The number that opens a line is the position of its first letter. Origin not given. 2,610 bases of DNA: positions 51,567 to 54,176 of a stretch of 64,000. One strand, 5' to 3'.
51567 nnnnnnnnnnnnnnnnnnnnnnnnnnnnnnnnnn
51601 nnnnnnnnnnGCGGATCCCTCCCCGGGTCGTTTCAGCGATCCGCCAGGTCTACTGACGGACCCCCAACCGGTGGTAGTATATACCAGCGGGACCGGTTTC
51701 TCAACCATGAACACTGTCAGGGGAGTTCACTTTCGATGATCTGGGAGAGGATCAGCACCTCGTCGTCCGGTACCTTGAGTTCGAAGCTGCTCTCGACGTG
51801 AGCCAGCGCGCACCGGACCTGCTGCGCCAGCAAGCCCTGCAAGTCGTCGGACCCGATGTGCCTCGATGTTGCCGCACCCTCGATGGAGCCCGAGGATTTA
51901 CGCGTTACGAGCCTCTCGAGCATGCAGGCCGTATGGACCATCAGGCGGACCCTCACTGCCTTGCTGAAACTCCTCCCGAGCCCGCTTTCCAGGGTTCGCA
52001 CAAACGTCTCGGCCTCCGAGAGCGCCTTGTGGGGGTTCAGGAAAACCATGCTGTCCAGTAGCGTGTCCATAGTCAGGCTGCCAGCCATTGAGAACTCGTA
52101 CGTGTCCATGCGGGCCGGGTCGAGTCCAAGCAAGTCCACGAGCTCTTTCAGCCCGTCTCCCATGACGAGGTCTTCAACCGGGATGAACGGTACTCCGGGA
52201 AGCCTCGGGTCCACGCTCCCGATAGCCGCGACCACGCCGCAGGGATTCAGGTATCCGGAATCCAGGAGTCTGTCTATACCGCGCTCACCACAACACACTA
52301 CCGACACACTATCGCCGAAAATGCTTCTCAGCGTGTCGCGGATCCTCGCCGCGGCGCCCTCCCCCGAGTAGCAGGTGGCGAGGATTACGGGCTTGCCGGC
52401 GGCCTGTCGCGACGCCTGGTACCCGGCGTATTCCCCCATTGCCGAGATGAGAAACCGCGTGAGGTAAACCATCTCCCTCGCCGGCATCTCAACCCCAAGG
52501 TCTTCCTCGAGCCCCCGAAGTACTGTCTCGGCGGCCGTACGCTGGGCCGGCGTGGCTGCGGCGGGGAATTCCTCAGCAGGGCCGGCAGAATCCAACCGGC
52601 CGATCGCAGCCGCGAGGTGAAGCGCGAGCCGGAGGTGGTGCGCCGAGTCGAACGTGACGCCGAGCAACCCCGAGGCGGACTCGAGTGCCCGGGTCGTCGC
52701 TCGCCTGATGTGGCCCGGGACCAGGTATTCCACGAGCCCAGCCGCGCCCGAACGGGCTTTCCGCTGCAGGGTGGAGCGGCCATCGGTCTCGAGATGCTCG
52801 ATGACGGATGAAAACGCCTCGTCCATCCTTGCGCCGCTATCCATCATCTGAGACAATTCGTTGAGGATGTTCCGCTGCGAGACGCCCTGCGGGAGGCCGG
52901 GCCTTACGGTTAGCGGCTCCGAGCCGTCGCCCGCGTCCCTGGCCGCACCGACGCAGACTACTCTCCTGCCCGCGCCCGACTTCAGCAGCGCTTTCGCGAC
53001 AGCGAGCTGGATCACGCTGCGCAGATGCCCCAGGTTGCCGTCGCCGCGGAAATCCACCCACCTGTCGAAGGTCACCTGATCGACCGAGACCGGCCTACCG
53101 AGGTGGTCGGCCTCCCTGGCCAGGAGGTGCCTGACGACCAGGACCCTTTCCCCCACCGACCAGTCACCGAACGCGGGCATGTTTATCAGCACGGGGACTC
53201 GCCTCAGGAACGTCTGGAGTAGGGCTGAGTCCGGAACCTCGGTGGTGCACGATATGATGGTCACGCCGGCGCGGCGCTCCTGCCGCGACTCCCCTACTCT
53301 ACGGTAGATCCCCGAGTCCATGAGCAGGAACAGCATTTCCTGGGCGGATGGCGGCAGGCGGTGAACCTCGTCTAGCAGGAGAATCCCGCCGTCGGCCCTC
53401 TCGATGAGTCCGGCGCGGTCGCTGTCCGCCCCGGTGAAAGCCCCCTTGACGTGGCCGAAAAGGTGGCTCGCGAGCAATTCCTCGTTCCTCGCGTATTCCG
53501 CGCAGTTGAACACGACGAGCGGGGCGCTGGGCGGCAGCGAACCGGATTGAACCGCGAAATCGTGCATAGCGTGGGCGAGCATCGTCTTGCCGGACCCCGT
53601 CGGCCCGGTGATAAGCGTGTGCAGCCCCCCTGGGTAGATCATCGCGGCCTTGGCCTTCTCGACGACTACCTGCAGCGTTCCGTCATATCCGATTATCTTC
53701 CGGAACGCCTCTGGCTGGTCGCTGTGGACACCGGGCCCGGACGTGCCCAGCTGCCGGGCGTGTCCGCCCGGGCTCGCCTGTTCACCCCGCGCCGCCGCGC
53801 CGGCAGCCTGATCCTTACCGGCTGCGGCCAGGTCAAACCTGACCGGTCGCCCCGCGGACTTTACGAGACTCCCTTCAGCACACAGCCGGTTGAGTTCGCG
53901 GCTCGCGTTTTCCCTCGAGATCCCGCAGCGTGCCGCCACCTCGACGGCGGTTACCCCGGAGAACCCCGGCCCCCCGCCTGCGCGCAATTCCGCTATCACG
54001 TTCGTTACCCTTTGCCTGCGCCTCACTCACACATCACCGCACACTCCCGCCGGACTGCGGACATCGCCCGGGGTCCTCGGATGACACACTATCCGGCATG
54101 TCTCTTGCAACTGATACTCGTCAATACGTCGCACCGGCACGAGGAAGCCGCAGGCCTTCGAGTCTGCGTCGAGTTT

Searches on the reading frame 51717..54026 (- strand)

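Call 3: search_protein_families(library=pfam, proteins=[window:51717-54026:-], max_evalue=0.01)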
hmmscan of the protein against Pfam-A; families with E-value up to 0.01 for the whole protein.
window:51717-54026:- (769 aa): 14 families
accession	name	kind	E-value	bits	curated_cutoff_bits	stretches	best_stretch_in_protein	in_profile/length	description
PF00158.32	Sigma54_activat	-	4.1e-39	134.4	20.2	1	111-275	1-155/168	Sigma-54 interaction domain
PF00874.25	PRD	-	1.8e-11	44.6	23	2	448-528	4-89/90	PRD domain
PF07728.20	AAA_5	-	2.6e-08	34.4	22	1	136-276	1-138/139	AAA domain (dynein-related subfamily)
PF13401.12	AAA_22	-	4.8e-07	30.6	27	1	136-237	7-109/130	AAA domain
PF01078.27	Mg_chelatase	-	1.1e-06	28.7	20.3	1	127-232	14-126/207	Magnesium chelatase, subunit ChlI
PF00004.35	AAA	-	3.5e-06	27.9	21.2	1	138-270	2-119/131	ATPase family associated with various cellular activities (AAA)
PF14532.12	Sigma54_activ_2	-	4.8e-06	27.3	25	1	138-249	25-96/138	Sigma-54 interaction domain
PF05729.18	NACHT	-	5.1e-06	26.9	26.7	1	138-230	4-99/167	NACHT domain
PF05496.18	RuvB_N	-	2e-05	24.8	27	0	209-237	81-109/159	Holliday junction DNA helicase RuvB P-loop domain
PF12802.13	MarR_2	-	3.3e-05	24.4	27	1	10-56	10-52/61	MarR family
PF07724.20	AAA_2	-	8.9e-05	23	27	1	137-242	6-105/166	AAA domain (Cdc48 subfamily)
PF13545.12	HTH_Crp_2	-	0.00011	22.5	27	1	5-55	1-53/70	Crp-like helix-turn-helix domain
PF16365.12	EutK_C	-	0.00072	19.9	27.5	1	24-59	14-49/52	Ethanolamine utilization protein EutK C-terminus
PF13191.12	AAA_16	-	0.0013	19.7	32.6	1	135-227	25-111/167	AAA ATPase domain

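Call 4: search_protein_families(library=ncbifam, proteins=[window:51717-54026:-], max_evalue=0.01)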
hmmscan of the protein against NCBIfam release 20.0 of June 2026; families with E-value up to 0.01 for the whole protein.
window:51717-54026:- (769 aa): 29 families (the best 25 are shown)
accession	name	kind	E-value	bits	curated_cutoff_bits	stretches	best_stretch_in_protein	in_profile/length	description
NF047795.1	TransRegDagR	equivalog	2.3e-109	366.7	1400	2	24-349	28-350/938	transcriptional regulator DagR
NF038308.1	RNA_repair_RtcR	equivalog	2.4e-32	112.5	650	1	138-261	208-326/530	RNA repair transcriptional activator RtcR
NF003451.0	PRK05022.1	equivalog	3.9e-28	98.4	476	1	110-262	191-333/512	nitric oxide reductase transcriptional regulator NorR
TIGR01817.1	nifA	equivalog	3.9e-26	91.9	528.85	1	94-331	181-413/534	nif-specific transcriptional activator NifA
TIGR01818.1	ntrC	equivalog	2.3e-25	89.3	558.6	1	111-340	136-361/463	nitrogen regulation protein NR(I)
NF008085.0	PRK10820.1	equivalog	2.3e-23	82.6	576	1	100-262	195-347/520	transcriptional regulator TyrR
NF007689.0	PRK10365.1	equivalog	3.6e-23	82.1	760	1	110-343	140-369/441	sigma-54-dependent response regulator transcription factor ZraR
NF041946.1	LuxO_transreg_Vib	equivalog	8.1e-23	80.9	800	1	106-262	130-276/463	quorum-sensing sigma-54 dependent transcriptional regulator LuxO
TIGR02974.1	phageshock_pspF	equivalog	1e-22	80.8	443.55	1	136-263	24-143/336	phage shock protein operon transcriptional activator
NF008469.0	PRK11361.1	equivalog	2.1e-22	79.5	714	1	135-264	167-288/461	acetoacetate metabolism transcriptional regulator AtoC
TIGR02915.1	PEP_resp_reg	equivalog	4.6e-22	78.5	502.6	1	106-343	136-369/445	PEP-CTERM-box response regulator transcription factor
NF011695.0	PRK15115.1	equivalog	6.6e-22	77.9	763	1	112-306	138-327/445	two-component system response regulator GlrR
NF041906.1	V4R_TF_MobR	exception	6e-21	74.5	999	1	136-269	257-382/544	phenol degradation transcriptional regulator MobR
NF008622.0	PRK11608.1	equivalog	9.8e-21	74.1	529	1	137-264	32-152/329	phage shock protein operon transcriptional activator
NF041552.1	TF_PrdR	equivalog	2.8e-20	72.2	795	1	104-263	262-411/577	sigma-54 dependent transcriptional regulator PrdR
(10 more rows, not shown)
